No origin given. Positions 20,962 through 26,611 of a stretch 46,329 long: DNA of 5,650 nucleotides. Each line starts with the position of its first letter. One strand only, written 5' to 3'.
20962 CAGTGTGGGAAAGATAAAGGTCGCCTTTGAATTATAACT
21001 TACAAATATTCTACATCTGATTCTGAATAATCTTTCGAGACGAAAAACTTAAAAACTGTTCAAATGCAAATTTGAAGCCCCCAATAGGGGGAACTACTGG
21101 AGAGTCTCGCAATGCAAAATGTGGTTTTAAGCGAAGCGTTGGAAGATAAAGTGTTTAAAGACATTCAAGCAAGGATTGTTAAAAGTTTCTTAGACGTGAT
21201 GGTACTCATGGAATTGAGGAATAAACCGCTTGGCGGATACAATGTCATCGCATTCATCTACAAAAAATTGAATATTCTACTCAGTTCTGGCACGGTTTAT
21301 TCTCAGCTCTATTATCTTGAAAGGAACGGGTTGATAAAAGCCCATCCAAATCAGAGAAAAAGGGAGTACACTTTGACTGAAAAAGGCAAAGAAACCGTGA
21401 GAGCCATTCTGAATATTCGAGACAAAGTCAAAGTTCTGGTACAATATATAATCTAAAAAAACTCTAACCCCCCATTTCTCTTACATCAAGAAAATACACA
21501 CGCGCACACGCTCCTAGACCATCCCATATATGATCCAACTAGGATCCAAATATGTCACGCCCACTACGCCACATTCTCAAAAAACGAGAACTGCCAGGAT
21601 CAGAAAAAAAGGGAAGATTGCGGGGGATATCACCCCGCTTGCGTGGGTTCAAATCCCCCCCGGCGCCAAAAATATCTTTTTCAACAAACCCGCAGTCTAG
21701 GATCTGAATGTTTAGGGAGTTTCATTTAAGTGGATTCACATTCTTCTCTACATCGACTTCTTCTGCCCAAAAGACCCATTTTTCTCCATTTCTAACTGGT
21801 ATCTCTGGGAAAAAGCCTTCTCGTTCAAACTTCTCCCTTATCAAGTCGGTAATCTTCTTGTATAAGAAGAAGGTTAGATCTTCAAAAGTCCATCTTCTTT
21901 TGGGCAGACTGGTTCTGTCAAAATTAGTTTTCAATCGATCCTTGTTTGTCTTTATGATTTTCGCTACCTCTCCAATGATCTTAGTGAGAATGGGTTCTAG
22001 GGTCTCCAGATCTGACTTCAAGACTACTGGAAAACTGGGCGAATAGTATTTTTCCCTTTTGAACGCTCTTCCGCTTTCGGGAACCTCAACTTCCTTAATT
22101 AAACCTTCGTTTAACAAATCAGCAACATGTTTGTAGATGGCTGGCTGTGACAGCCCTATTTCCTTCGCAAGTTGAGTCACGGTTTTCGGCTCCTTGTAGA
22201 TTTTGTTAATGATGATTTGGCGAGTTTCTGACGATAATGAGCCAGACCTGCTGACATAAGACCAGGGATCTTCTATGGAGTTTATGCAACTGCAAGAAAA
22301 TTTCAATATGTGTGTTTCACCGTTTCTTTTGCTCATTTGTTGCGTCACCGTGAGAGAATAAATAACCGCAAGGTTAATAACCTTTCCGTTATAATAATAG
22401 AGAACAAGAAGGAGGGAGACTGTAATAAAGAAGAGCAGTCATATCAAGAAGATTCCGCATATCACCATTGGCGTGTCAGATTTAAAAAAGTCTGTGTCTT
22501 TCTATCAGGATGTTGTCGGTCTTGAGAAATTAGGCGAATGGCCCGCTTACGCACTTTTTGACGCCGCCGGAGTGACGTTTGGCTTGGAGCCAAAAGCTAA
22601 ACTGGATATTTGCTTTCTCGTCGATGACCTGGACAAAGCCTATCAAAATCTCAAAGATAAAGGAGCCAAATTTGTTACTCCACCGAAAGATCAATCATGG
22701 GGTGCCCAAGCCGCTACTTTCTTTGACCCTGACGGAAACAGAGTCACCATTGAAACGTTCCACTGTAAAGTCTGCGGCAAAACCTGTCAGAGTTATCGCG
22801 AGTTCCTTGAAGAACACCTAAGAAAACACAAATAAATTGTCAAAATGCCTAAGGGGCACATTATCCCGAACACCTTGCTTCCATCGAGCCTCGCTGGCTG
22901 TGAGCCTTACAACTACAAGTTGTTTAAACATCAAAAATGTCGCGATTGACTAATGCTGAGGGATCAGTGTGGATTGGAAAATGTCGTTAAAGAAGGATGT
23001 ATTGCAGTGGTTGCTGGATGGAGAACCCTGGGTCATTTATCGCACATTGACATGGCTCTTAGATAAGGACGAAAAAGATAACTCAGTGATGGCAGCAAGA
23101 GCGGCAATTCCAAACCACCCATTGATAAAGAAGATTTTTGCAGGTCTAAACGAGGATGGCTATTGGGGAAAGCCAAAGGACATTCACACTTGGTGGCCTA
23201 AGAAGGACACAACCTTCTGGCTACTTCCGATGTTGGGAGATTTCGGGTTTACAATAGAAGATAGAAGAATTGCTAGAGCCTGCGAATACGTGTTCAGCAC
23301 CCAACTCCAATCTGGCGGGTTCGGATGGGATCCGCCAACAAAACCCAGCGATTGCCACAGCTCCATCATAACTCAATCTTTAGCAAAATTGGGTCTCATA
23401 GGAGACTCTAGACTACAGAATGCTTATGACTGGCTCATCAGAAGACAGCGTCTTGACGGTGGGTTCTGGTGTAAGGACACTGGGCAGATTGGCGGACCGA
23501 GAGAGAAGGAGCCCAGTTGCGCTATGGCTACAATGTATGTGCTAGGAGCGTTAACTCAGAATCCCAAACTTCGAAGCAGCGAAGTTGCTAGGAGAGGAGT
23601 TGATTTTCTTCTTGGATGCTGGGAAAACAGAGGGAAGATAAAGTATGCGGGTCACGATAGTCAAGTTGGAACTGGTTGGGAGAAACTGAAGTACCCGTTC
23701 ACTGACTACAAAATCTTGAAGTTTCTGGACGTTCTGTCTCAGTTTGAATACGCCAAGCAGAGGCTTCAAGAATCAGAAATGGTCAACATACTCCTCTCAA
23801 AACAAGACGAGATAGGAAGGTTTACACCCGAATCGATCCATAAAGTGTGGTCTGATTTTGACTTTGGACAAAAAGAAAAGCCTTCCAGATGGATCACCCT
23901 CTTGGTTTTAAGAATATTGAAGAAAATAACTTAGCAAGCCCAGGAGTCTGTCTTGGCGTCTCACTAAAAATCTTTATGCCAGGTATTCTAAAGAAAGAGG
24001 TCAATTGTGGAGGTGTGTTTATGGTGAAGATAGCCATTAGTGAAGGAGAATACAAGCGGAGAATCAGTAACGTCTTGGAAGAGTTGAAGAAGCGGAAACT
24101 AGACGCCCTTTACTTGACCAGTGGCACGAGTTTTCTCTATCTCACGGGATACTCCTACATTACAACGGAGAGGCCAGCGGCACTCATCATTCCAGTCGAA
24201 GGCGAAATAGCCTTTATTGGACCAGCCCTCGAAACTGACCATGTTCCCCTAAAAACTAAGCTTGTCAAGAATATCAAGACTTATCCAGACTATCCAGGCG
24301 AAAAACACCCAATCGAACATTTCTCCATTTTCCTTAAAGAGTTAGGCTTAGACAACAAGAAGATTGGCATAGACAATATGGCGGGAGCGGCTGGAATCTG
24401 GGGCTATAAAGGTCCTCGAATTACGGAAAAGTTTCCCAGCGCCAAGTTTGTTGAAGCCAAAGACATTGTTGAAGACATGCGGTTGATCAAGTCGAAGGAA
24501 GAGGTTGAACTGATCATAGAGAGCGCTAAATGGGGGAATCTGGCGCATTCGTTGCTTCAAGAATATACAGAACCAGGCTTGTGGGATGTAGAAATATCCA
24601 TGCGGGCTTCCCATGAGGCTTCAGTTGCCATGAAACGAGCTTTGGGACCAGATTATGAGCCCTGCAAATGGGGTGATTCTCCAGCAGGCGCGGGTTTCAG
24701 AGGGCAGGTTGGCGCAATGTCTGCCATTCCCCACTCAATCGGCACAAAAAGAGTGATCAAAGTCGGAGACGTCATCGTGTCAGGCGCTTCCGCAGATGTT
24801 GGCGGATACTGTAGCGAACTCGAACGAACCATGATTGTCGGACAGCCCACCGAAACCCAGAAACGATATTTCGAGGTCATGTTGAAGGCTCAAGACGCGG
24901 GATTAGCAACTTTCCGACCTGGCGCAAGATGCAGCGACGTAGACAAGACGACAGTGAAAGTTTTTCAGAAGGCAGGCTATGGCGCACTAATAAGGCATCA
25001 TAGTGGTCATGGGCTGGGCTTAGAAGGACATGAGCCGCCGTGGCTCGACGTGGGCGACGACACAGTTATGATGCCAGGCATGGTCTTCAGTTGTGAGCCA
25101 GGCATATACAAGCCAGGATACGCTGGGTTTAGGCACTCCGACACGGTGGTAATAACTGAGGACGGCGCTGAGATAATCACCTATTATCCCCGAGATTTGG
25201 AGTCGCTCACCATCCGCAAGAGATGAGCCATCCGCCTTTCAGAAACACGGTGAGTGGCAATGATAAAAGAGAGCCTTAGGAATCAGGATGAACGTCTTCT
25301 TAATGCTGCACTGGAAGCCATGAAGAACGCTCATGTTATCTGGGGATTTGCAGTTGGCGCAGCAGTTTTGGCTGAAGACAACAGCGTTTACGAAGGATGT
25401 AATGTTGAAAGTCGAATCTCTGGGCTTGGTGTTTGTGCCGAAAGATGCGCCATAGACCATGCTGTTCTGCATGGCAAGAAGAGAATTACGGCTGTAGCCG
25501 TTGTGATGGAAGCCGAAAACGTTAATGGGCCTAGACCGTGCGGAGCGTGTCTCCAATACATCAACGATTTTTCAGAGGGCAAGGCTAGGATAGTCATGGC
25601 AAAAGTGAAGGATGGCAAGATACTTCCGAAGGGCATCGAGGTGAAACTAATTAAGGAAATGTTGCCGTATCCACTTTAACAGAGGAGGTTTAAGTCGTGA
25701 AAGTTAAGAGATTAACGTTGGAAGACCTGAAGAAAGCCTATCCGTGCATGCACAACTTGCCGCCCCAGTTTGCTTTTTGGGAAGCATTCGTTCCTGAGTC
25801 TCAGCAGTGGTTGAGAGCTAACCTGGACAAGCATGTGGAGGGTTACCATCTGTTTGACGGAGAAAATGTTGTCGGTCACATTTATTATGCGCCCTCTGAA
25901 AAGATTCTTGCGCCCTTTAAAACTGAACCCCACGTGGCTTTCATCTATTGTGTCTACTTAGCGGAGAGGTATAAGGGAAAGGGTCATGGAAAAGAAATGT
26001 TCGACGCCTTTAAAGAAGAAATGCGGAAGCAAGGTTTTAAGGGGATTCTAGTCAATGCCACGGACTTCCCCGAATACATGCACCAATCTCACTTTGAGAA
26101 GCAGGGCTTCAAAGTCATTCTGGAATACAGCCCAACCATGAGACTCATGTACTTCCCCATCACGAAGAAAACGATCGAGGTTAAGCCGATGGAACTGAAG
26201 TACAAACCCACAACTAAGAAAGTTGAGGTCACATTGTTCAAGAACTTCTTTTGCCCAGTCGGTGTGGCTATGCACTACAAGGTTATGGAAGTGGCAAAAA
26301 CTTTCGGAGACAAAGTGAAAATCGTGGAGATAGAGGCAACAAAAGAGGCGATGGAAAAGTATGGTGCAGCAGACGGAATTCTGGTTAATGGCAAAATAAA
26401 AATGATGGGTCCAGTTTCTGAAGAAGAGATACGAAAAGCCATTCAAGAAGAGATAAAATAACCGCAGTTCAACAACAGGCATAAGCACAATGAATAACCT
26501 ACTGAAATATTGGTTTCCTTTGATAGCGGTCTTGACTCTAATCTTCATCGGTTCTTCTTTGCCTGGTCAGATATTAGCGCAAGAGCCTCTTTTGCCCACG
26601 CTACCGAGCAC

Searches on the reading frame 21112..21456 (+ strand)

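Call 99: search_protein_families(library=padloc, proteins=[window:21112-21456:+], max_evalue=0.001)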
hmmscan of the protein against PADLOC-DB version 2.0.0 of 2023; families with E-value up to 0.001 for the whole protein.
window:21112-21456:+ (114 aa): 2 families
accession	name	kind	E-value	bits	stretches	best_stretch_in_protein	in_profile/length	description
PDLC01438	Csa3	-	4.1e-05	21.8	1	19-107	138-221/305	"CAS-I,CAS-II,CAS-III,CAS-IV,CAS-V,CAS-VI; associated_signaling"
PDLC01879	CARF3--CARF_TM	-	4.5e-05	21.2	1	27-97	157-218/222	-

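Call 100: search_protein_families(library=pfam, proteins=[window:21112-21456:+], max_evalue=0.001)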
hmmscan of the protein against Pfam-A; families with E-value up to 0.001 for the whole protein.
window:21112-21456:+ (114 aa): 4 families
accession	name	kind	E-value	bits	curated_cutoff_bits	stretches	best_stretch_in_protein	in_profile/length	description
PF03551.20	PadR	-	4.9e-10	39.7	27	1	31-97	1-74/75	Transcriptional regulator PadR-like family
PF14947.12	HTH_45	-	1.3e-05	25.6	25.5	1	57-105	31-75/77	Winged helix-turn-helix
PF11313.14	DUF3116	-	0.0002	21.8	25.9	1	65-101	47-84/84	Protein of unknown function (DUF3116)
PF14277.12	DUF4364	-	0.00083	19.6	26.9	0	65-98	39-72/162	Domain of unknown function (DUF4364)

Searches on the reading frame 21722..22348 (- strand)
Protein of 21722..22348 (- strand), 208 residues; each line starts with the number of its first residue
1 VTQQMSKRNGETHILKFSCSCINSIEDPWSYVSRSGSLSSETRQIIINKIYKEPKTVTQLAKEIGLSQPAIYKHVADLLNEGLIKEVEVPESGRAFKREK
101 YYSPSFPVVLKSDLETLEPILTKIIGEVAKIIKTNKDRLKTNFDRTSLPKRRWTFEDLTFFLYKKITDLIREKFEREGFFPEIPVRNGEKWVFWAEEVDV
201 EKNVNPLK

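Call 99: search_protein_families(library=padloc, proteins=[window:21722-22348:-], max_evalue=0.001)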
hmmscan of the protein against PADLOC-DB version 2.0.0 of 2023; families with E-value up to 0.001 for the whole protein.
window:21722-22348:- (208 aa): 12 families
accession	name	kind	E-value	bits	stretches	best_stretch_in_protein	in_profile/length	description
PDLC01438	Csa3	-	4.2e-10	38.1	1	37-150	144-242/305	"CAS-I,CAS-II,CAS-III,CAS-IV,CAS-V,CAS-VI; associated_signaling"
PDLC01849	CARF3--CARF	-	1.1e-08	33.1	1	40-93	137-192/197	-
PDLC01720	Csa3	-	1.7e-07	29.8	1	37-138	21-116/118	Csa3_1_CAS-I-II-III-IV-V-VI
PDLC01434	CasR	-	2.8e-07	28.6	1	41-88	128-175/191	"CAS-I,CAS-II,CAS-III,CAS-IV,CAS-V,CAS-VI; associated_signaling"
PDLC01863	CARF3--CARF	-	3.9e-07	28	1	40-89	118-167/182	-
PDLC01848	CARF3--CARF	-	3e-06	25.1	1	41-89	137-185/197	-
PDLC01268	CasR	-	3.9e-06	25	1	38-87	122-169/179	"CAS-I,CAS-II,CAS-III,CAS-IV,CAS-V,CAS-VI; associated_signaling"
PDLC01858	CARF3--CARF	-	3e-05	22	1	41-88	144-191/204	-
PDLC01867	CARF3--CARF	-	3.6e-05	21.7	1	43-88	146-190/200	-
PDLC01875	CARF3--CARF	-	0.00044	18.1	1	30-87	136-193/219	-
PDLC01044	Csa3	-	0.00077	17.4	0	36-95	131-192/194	Type I-A associated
PDLC01853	CARF3--CARF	-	0.00097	16.9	0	31-95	129-195/209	-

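Call 100: search_protein_families(library=pfam, proteins=[window:21722-22348:-], max_evalue=0.001)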
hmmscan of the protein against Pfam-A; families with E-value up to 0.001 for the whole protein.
window:21722-22348:- (208 aa): 5 families
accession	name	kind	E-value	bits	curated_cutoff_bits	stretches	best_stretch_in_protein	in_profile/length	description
PF01022.26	HTH_5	-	1.3e-09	38.2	22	1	41-85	2-46/47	Bacterial regulatory protein, arsR family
PF12802.13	MarR_2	-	5.6e-06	26.9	27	1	50-95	14-61/61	MarR family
PF13412.12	HTH_24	-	2e-05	24.5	21.9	1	56-85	19-48/48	Winged helix-turn-helix DNA-binding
PF12840.13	HTH_20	-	4.3e-05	23.8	27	1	38-87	1-51/51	Helix-turn-helix domain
PF01978.25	TrmB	-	4.6e-05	23.6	25.6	1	52-99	20-59/68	Sugar-specific transcriptional regulator TrmB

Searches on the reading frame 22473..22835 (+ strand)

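Call 99: search_protein_families(library=padloc, proteins=[window:22473-22835:+], max_evalue=0.001)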
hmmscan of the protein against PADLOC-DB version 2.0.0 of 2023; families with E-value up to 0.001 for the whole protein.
window:22473-22835:+ (120 aa): 0 families

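Call 100: search_protein_families(library=pfam, proteins=[window:22473-22835:+], max_evalue=0.001)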
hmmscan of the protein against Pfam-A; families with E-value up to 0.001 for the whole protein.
window:22473-22835:+ (120 aa): 6 families
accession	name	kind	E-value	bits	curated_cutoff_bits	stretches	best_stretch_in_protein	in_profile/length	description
PF00903.31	Glyoxalase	-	1.1e-16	61.7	20.6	1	2-91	10-119/121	Glyoxalase/Bleomycin resistance protein/Dioxygenase superfamily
PF12681.13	Glyoxalase_2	-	1.9e-09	37.9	30.1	1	42-93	61-113/118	Glyoxalase-like domain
PF18029.7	Glyoxalase_6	-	2.9e-05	25.1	23.6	1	2-92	7-104/106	Glyoxalase-like domain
PF13669.12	Glyoxalase_4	-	8.6e-05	23.2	27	0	46-74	72-101/109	Glyoxalase/Bleomycin resistance protein/Dioxygenase superfamily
PF22659.2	YycE-like_C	-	0.00026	21.4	27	1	52-93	13-53/55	YycE-like C-terminal domain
PF22677.2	Ble-like_N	-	0.00081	19.5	24.5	0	3-18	11-26/41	Bleomycin resistance protein-like N-terminal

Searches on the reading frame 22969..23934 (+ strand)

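Call 99: search_protein_families(library=padloc, proteins=[window:22969-23934:+], max_evalue=0.001)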
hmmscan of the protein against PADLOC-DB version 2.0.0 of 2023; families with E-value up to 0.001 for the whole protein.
window:22969-23934:+ (321 aa): 0 families

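Call 100: search_protein_families(library=pfam, proteins=[window:22969-23934:+], max_evalue=0.001)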
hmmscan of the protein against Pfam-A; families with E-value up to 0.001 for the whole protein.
window:22969-23934:+ (321 aa): 2 families
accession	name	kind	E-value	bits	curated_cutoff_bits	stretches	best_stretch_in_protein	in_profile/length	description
PF13243.12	SQHop_cyclase_C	-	3.1e-08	33.5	26.1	1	77-240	137-297/319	Squalene-hopene cyclase C-terminal domain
PF00432.27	Prenyltrans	-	0.00015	21.7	26.5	0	97-166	146-216/304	Prenyltransferase alpha-alpha toroid domain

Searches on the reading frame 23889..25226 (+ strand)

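Call 99: search_protein_families(library=padloc, proteins=[window:23889-25226:+], max_evalue=0.001)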
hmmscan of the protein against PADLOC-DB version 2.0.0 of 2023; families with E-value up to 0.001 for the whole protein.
window:23889-25226:+ (445 aa): 0 families

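Call 100: search_protein_families(library=pfam, proteins=[window:23889-25226:+], max_evalue=0.001)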
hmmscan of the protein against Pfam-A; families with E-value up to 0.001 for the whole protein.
window:23889-25226:+ (445 aa): 2 families
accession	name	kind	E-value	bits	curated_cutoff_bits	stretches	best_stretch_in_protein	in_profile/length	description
PF00557.29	Peptidase_M24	-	1.4e-42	146.2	23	1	273-424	54-208/208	Metallopeptidase family M24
PF01321.24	Creatinase_N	-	6.4e-16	59.5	22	1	58-200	1-128/128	Creatinase/Prolidase N-terminal domain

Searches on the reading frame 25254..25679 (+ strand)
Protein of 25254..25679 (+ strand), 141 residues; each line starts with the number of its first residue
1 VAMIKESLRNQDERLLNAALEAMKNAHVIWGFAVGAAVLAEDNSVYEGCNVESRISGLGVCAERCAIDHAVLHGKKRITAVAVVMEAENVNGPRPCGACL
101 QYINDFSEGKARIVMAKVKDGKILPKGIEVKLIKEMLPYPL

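Call 99: search_protein_families(library=padloc, proteins=[window:25254-25679:+], max_evalue=0.001)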
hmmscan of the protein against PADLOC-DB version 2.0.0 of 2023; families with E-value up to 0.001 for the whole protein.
window:25254-25679:+ (141 aa): 0 families

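Call 100: search_protein_families(library=pfam, proteins=[window:25254-25679:+], max_evalue=0.001)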
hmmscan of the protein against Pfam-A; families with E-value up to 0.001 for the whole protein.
window:25254-25679:+ (141 aa): 1 family
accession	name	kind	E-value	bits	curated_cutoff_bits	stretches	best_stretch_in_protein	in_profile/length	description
PF00383.29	dCMP_cyt_deam_1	-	3.7e-14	52.9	25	1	10-108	2-95/102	Cytidine and deoxycytidylate deaminase zinc-binding region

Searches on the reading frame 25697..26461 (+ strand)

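Call 99: search_protein_families(library=padloc, proteins=[window:25697-26461:+], max_evalue=0.001)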
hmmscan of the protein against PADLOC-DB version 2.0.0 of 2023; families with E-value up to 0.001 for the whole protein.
window:25697-26461:+ (254 aa): 0 families

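Call 100: search_protein_families(library=pfam, proteins=[window:25697-26461:+], max_evalue=0.001)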
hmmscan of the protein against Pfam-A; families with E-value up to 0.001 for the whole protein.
window:25697-26461:+ (254 aa): 4 families
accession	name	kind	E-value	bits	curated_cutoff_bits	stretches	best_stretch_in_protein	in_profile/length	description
PF00583.31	Acetyltransf_1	-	6.5e-10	39.7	20.7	1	33-138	17-116/116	Acetyltransferase (GNAT) family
PF13673.13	Acetyltransf_10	-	4.2e-05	24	23.6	1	34-141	19-110/128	Acetyltransferase (GNAT) domain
PF13192.12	Thioredoxin_3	-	5.1e-05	23.7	24.8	0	177-249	4-75/76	Thioredoxin domain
PF13508.13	Acetyltransf_7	-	0.00021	22.1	27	1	55-139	11-83/84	Acetyltransferase (GNAT) domain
